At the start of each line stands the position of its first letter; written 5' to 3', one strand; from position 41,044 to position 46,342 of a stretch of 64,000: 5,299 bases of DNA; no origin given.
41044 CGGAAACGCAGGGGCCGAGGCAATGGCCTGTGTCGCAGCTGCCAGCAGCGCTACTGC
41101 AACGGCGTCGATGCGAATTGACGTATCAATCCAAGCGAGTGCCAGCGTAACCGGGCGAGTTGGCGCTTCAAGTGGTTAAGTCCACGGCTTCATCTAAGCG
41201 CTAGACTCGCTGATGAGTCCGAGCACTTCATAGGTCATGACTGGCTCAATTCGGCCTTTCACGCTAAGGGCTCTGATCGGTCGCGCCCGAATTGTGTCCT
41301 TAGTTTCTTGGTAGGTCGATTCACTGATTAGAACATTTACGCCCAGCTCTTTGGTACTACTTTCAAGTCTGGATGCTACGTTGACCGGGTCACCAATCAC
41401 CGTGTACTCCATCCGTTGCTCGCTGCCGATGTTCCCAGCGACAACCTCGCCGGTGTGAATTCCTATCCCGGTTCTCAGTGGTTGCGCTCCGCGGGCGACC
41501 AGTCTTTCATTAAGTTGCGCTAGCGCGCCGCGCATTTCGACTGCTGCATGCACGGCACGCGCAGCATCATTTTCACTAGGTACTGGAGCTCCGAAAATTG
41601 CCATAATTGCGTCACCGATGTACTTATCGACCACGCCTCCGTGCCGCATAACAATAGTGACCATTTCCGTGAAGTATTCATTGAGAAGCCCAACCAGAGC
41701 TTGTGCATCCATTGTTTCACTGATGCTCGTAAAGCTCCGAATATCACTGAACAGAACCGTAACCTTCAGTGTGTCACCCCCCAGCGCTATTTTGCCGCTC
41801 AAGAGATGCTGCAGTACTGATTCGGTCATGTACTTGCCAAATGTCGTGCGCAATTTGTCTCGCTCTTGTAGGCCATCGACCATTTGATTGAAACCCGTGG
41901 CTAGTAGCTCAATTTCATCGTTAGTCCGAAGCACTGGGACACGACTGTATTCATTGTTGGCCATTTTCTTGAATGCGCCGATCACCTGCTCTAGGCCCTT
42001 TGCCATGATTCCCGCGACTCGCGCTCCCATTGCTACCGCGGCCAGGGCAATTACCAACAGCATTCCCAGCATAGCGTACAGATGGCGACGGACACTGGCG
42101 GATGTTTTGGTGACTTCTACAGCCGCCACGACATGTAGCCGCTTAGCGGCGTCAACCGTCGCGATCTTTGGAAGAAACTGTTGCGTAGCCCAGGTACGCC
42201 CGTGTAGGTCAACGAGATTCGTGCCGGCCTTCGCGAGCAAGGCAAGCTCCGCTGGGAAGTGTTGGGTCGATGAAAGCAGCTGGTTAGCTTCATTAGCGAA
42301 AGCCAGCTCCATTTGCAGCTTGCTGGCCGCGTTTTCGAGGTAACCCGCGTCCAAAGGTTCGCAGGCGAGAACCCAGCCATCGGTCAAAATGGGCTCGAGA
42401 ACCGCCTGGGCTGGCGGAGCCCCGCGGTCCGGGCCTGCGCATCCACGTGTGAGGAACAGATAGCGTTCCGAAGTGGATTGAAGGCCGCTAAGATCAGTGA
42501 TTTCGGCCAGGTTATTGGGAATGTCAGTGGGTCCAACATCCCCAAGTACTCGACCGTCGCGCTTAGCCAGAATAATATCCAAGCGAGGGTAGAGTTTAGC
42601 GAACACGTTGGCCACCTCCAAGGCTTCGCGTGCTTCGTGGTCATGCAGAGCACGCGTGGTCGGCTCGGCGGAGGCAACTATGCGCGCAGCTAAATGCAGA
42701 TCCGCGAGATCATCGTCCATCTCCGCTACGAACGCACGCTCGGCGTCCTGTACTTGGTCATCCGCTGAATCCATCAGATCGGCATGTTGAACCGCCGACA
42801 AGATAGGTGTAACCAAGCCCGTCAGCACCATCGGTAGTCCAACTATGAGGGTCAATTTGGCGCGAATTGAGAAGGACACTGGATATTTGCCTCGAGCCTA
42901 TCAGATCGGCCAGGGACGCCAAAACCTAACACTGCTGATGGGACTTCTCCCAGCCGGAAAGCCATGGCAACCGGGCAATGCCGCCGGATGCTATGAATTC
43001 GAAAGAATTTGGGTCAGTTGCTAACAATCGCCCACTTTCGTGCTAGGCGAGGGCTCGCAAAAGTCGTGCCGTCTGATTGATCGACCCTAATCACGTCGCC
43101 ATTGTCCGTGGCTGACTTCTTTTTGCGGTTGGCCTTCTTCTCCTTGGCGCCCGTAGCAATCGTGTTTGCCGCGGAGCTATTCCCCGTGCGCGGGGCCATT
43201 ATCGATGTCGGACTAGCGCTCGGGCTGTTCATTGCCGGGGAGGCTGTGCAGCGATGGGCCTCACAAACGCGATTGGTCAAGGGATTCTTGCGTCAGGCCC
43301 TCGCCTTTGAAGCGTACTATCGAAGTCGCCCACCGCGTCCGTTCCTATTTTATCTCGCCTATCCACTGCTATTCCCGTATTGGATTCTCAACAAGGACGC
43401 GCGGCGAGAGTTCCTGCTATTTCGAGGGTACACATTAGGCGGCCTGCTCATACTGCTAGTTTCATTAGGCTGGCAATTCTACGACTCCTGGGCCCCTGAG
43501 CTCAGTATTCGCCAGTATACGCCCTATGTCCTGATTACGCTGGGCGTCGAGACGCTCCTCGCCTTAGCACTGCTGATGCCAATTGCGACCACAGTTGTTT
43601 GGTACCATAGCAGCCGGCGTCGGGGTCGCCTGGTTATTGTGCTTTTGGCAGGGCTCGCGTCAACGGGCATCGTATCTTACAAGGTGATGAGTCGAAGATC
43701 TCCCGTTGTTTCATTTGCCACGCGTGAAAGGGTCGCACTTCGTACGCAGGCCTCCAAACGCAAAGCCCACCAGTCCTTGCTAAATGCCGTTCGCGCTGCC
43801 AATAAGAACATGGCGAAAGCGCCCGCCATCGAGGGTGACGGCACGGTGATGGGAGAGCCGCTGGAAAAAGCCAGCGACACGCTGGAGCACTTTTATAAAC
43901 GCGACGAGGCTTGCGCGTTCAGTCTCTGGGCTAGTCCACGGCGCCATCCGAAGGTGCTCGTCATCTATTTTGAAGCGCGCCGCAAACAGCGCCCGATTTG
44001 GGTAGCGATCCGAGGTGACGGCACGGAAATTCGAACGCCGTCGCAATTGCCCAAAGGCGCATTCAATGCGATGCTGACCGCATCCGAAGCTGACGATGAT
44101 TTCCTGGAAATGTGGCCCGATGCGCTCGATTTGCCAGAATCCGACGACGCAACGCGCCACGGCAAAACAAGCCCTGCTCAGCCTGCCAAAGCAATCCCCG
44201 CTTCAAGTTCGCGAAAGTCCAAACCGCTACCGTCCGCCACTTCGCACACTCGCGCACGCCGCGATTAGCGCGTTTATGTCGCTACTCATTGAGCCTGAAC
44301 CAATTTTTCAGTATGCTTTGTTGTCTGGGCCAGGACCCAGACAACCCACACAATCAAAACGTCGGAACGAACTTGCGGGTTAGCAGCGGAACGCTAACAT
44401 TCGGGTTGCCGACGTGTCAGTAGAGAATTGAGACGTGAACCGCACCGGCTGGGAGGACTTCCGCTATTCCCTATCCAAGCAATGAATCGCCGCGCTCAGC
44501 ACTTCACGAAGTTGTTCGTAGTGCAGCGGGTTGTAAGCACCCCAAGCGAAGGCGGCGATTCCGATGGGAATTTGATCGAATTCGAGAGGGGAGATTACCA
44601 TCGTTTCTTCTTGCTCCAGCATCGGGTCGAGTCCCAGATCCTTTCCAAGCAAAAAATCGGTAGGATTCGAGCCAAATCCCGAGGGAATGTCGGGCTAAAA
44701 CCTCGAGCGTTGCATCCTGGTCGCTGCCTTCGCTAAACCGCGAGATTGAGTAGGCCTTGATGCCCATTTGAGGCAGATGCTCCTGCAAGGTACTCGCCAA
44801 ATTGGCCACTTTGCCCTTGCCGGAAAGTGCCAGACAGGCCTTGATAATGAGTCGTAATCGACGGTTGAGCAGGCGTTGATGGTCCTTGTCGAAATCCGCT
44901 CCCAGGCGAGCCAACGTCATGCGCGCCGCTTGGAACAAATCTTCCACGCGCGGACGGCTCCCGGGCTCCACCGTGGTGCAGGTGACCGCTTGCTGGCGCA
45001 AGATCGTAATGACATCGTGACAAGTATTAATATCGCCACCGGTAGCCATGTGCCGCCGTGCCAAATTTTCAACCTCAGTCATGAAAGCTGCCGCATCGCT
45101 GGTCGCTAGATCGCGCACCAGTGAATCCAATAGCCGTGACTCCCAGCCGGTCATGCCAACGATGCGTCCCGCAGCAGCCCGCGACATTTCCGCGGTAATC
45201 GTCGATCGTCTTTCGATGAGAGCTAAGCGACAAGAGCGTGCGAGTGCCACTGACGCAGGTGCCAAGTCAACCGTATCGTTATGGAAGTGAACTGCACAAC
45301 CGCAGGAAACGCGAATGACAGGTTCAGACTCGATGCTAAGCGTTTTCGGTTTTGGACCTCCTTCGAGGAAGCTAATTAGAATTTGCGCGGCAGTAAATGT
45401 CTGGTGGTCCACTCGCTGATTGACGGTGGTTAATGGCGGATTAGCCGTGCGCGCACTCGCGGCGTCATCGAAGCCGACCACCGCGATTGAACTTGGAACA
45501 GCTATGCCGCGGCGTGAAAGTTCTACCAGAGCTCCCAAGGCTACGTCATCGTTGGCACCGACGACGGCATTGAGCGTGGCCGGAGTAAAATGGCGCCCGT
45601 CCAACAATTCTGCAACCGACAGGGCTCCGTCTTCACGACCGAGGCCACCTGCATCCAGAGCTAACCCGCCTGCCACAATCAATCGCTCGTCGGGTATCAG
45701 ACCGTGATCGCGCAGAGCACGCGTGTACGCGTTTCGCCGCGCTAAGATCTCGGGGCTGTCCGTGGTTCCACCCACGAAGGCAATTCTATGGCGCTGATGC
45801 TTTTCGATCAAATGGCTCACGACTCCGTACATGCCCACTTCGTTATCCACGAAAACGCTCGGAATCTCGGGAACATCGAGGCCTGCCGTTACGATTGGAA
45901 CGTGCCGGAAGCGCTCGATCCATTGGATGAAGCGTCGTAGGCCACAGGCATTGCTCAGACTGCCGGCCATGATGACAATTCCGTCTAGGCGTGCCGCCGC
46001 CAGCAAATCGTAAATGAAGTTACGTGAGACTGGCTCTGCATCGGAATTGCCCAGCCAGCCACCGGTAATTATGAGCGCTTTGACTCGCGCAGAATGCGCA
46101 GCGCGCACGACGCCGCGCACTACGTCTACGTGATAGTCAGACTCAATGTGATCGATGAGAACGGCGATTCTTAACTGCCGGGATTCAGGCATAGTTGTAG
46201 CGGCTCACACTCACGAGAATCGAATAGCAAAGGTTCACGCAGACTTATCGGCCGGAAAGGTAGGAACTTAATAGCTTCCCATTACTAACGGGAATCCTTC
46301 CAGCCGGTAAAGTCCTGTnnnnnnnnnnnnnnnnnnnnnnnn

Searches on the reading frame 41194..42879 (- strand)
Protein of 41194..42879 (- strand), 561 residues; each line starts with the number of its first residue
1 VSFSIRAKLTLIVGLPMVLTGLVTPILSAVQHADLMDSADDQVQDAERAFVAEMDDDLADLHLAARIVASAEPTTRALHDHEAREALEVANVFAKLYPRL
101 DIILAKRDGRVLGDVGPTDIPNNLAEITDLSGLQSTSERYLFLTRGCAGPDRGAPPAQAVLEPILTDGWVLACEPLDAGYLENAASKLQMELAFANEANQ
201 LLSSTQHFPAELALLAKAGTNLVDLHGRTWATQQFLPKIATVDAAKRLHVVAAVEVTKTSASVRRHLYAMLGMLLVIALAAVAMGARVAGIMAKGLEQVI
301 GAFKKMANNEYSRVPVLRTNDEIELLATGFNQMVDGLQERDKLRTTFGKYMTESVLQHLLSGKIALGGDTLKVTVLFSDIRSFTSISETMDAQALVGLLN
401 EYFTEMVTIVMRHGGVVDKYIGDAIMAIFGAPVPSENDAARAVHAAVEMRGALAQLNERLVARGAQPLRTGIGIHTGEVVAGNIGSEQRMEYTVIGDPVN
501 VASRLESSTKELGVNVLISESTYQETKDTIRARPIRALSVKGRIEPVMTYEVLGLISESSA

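Call 15: search_protein_families(library=pfam, proteins=[window:41194-42879:-])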
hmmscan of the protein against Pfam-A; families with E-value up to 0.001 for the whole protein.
window:41194-42879:- (561 aa): 2 families
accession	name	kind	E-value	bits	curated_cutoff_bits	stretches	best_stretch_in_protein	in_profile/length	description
PF00211.25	Guanylate_cyc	-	2.9e-30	105.6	21.9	1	372-551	8-180/183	Adenylate and Guanylate cyclase catalytic domain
PF00672.30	HAMP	-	3.8e-08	34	25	1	288-339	2-53/53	HAMP domain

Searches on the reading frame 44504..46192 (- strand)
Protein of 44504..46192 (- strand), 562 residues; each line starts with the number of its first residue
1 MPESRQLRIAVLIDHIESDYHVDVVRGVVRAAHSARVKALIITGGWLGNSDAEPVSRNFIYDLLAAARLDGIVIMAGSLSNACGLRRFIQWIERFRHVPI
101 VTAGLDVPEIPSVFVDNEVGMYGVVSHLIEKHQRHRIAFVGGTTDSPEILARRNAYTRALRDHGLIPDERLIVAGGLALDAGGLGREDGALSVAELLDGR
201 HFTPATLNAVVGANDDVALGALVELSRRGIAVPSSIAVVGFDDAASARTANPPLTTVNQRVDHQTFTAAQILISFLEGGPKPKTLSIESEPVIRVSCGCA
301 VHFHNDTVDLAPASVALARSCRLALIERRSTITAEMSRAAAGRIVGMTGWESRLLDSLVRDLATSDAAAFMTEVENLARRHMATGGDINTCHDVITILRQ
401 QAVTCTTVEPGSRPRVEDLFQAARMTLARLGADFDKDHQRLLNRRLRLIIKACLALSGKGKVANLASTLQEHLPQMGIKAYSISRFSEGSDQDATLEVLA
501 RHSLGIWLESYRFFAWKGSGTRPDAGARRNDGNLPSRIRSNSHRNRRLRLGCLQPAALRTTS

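Call 15: search_protein_families(library=pfam, proteins=[window:44504-46192:-])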
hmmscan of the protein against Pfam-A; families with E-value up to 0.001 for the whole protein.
window:44504-46192:- (562 aa): 3 families
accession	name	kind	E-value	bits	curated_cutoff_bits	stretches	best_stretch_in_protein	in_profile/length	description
PF13377.12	Peripla_BP_3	-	5.5e-24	85.6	26.5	1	125-297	1-167/167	Periplasmic binding protein-like domain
PF00532.27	Peripla_BP_1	-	1.1e-11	45.2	22.2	1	9-267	4-252/281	Periplasmic binding proteins and sugar binding domain of LacI family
PF13407.12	Peripla_BP_4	-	9.3e-06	25.8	35.1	0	132-278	121-256/258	Periplasmic binding protein domain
